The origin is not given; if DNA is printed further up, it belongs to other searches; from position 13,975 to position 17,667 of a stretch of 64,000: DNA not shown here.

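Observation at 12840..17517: Tat-exported Gfo/Idh/MocA oxidoreductase followed by a giant HEAT-repeat protein with tandem DUF1080 domains: candidate oxidative (non-hydrolytic) glycoside cleavage unit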

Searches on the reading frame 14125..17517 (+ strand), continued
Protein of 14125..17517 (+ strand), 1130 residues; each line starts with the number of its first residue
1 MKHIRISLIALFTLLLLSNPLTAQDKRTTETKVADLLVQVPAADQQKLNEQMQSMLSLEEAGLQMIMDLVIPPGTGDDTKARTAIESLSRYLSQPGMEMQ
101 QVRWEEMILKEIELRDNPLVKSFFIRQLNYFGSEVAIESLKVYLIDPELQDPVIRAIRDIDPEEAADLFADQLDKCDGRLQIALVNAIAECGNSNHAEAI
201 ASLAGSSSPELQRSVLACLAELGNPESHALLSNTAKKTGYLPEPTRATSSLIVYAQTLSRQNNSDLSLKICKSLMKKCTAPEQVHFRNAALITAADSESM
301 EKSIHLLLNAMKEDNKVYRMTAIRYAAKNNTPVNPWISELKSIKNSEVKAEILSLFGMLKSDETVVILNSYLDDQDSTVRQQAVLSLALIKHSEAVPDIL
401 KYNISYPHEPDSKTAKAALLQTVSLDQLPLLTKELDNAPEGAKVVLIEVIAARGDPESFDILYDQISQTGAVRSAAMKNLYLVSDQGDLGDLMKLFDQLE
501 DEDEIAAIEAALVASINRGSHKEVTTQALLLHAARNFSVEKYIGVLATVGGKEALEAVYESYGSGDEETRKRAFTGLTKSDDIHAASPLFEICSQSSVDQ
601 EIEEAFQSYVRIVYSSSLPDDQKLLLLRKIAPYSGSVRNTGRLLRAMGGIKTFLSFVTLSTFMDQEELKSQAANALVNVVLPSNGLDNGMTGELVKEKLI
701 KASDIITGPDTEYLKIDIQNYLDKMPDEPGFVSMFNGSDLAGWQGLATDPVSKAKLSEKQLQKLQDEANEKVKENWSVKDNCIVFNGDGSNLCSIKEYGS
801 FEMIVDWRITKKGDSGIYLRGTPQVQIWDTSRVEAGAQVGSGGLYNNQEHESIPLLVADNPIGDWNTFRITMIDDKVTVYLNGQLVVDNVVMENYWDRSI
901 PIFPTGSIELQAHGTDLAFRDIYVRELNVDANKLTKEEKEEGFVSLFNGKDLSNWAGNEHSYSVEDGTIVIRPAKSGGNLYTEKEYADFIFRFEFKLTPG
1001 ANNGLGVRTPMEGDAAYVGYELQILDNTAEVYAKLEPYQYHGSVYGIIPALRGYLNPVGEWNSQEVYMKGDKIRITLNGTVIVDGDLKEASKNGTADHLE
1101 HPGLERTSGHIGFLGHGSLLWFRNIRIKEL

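Call 44: search_protein_families(library=pfam, proteins=[L023:13843-15288:+, L058:16286-17518:+, L028:7356-8510:+, L031:482-1417:+, L030:14877-15551:-, L008:12834-14165:+, L048:18648-19967:+, L019:3473-4195:+], max_evalue=0.00001)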
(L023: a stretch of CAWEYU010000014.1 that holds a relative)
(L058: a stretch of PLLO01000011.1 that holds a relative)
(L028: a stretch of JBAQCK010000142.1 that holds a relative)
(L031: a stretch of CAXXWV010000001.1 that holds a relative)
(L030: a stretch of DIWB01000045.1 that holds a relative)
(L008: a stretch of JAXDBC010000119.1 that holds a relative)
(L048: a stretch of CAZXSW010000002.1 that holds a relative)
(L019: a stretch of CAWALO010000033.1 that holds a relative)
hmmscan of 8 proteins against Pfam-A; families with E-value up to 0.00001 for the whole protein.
L023:13843-15288:+ (481 aa): 3 families
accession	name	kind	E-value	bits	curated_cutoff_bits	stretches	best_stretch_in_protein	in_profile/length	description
PF01120.23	Alpha_L_fucos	-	2.8e-39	136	25.2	1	38-340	58-335/345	Alpha-L-fucosidase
PF00754.31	F5_F8_type_C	-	9e-13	48.9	28.2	1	367-463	10-114/127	F5/8 type C domain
PF22633.2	F5_F8_type_C_2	-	2.2e-10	41.4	27.8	1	374-458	2-90/91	NedA-like, galactose-binding domain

L058:16286-17518:+ (410 aa): 1 family
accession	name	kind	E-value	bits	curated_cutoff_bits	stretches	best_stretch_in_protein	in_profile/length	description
PF07670.19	Gate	-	7.4e-24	84.6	29.6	2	276-381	1-104/104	Nucleoside recognition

L028:7356-8510:+ (384 aa): 1 family
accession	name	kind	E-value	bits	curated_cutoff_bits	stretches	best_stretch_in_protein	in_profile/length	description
PF07690.21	MFS_1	-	2.6e-33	115.8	33.4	1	15-346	3-345/347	Major Facilitator Superfamily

L031:482-1417:+ (311 aa): 1 family
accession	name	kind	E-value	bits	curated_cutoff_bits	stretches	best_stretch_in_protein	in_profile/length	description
PF00480.26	ROK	-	3.1e-22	79.9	22.9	1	7-297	2-292/294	ROK family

L030:14877-15551:- (224 aa): 1 family
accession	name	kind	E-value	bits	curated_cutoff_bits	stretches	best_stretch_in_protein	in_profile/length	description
PF01081.25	Aldolase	-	9e-35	120.3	27.8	1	12-207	4-193/196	KDPG and KHG aldolase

L008:12834-14165:+ (443 aa): 2 families
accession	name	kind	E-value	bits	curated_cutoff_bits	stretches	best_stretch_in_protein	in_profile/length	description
PF02447.22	GntP_permease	-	5.9e-98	328.9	22.5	1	8-440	4-439/440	GntP family permease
PF03600.22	CitMHS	-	9.4e-06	25.4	31.9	1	28-385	12-333/336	Citrate transporter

L048:18648-19967:+ (439 aa): 2 families
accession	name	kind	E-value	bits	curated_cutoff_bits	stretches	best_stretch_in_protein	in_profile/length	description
PF13660.11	DUF4147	-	3.9e-76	256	23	1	9-244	4-234/234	Domain of unknown function (DUF4147)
PF05161.18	MOFRL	-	1.2e-35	122.4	28.3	1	326-431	1-106/106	MOFRL family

L019:3473-4195:+ (240 aa): 1 family
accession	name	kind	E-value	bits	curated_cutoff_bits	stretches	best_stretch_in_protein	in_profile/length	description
PF13189.12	Cytidylate_kin2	-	8.7e-26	91.6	28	1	27-207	1-175/176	Cytidylate kinase-like family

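Call 56: predict_structure(alignment_id=A2)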
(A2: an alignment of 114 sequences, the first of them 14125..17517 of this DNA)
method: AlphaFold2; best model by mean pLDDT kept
length: 1130 residues; sequences in the alignment: 114
mean_pLDDT: 89.1   pTM: 0.59
mean pLDDT of the five models: 89.1, 88.8, 87.5, 86.2, 84.5
residues with pLDDT >= 90: 732; 70-90: 339; 50-70: 50; < 50: 9
segments of 3 or more residues with pLDDT < 50: 19-24
pLDDT, mean of each block of 10 residues (from residue 1): 71 63 63 88 84 91 95 88 96 90 96 94 96 94 92 95 94 89 95 94 88 96 95 94 93 95 92 93 94 91 91 94 95 94 94 96 93 96 97 95 96 97 93 92 97 95 93 95 94 94 93 91 91 87 92 93 91 94 95 92 96 95 96 92 96 95 93 95 78 94 89 87 86 91 88 86 92 88 83 90 89 79 76 55 73 78 90 86 84 82 87 80 80 70 81 72 76 69 92 90 90 85 89 89 93 86 94 94 94 90 90 81 91
secondary structure, 60 per line:
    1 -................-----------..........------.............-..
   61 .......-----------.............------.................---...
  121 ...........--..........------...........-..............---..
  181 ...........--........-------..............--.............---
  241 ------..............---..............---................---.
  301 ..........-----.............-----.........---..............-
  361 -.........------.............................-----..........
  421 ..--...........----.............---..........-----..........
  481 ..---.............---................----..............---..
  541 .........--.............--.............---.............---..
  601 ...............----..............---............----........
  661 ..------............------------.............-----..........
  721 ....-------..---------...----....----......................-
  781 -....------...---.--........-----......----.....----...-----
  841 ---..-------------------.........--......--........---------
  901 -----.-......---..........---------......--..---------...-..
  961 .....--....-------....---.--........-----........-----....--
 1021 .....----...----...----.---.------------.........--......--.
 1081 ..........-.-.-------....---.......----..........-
elements in order (helices of 4 or more, strands of 3 or more residues): H2-17 H29-38 H45-57 H59-67 H79-91 H98-114 H118-131 H134-143 H150-160 H162-175 H179-191 H194-201 H209-222 H225-237 H247-260 H264-277 H281-296 H300-310 H316-328 H334-342 H346-359 H362-370 H377-405 H411-422 H425-435 H440-452 H456-465 H471-482 H486-498 H502-517 H522-535 H539-549 H552-564 H567-579 H583-595 H599-615 H620-633 H637-648 H653-662 H669-680 H693-705 H711-724 E743-745 H750-753 H758-775 E776-779 E782-785 E792-794 E801-808 E814-819 E824-828 E865-873 E876-881 E884-891 E908-913 E917-926 H936-941 E955-957 E962-965 E968-971 E979-982 E989-996 E1002-1009 H1015-1018 E1021-1025 E1061-1069 E1072-1077 E1080-1086 H1087-1090 H1102-1105 E1109-1115 E1120-1129

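Call 59: fold_search(model_id=the predicted structure, library=pdb)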
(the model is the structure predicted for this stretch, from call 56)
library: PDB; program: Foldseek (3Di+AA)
matches with E <= 10: 1622; with E <= 0.001: 363
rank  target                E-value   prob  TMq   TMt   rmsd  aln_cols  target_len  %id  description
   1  4jqt_A                7.3e-20  1.00  0.17  0.42  17.6       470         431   23  Crystal structure of a putative glycosyl hydrolase (BT3469) from Bacteroides thetaiotaomicron VPI-5482 at 2.49 A resol (released 2013-04-17)
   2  3u1x_B                6.0e-11  1.00  0.17  0.78   3.3       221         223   30  Crystal structure of a putative glycosyl hydrolase (BDI_1869) from Parabacteroides distasonis ATCC 8503 at 1.70 A reso (released 2011-10-26)
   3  3u1x_A                1.1e-10  1.00  0.16  0.79   3.3       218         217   29  Crystal structure of a putative glycosyl hydrolase (BDI_1869) from Parabacteroides distasonis ATCC 8503 at 1.70 A reso (released 2011-10-26)
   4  3hbk                  1.5e-10  1.00  0.16  0.75   3.1       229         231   30  Crystal structure of putative glycosyl hydrolase, was Domain of Unknown Function (DUF1080) (YP_001302580.1) from Parabac (released 2009-05-26)
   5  3h3l_A                5.8e-10  1.00  0.16  0.70   5.0       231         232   25  Crystal structure of PUTATIVE SUGAR HYDROLASE (YP_001304206.1) from Parabacteroides distasonis ATCC 8503 at 1.59 A res (released 2009-04-28)
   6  3h3l_C                9.0e-10  1.00  0.16  0.72   4.8       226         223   25  Crystal structure of PUTATIVE SUGAR HYDROLASE (YP_001304206.1) from Parabacteroides distasonis ATCC 8503 at 1.59 A res (released 2009-04-28)
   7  8v31_C                1.1e-09  1.00  0.16  0.66   5.2       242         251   23  Structure of Alistipes sp. 3-Keto-2-hydroxy-glucal-hydratase AL2 (released 2024-06-19)
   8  3osd                  1.5e-09  1.00  0.15  0.59   6.3       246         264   25  Crystal structure of a putative glycosyl hydrolase (BT2157) from BACTEROIDES THETAIOTAOMICRON VPI-5482 at 1.80 A resolut (released 2010-10-13)
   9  3h3l_B                1.6e-09  1.00  0.16  0.71   6.1       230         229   24  Crystal structure of PUTATIVE SUGAR HYDROLASE (YP_001304206.1) from Parabacteroides distasonis ATCC 8503 at 1.59 A res (released 2009-04-28)
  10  8v31_A                1.7e-09  1.00  0.16  0.67   5.8       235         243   23  Structure of Alistipes sp. 3-Keto-2-hydroxy-glucal-hydratase AL2 (released 2024-06-19)
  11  3s5q                  2.1e-09  1.00  0.16  0.78   5.6       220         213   27  Crystal structure of a putative glycosyl hydrolase (BDI_2473) from Parabacteroides distasonis ATCC 8503 at 1.85 A resolu (released 2011-06-15)
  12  8rr2_A                2.5e-09  1.00  0.15  0.63   5.8       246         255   26  3-keto-glycoside eliminase/hydratase in komplex with alpha-3-keto-glucose (released 2024-08-07)
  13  8tda_A                3.1e-09  1.00  0.15  0.62   5.8       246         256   26  Structure of Bacteroides thetaiotaomicron 3-Keto-2-hydroxy-glucal-hydratase BT2 (released 2024-06-12)
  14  9fbe_A                4.2e-09  1.00  0.16  0.63   5.6       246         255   25  3-keto-glycoside eliminase/hydratase in komplex with 2-hydroxy-3-keto-glucal (released 2025-10-29)
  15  9fbe_B                5.7e-09  1.00  0.15  0.62   5.8       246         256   25  3-keto-glycoside eliminase/hydratase in komplex with 2-hydroxy-3-keto-glucal (released 2025-10-29)
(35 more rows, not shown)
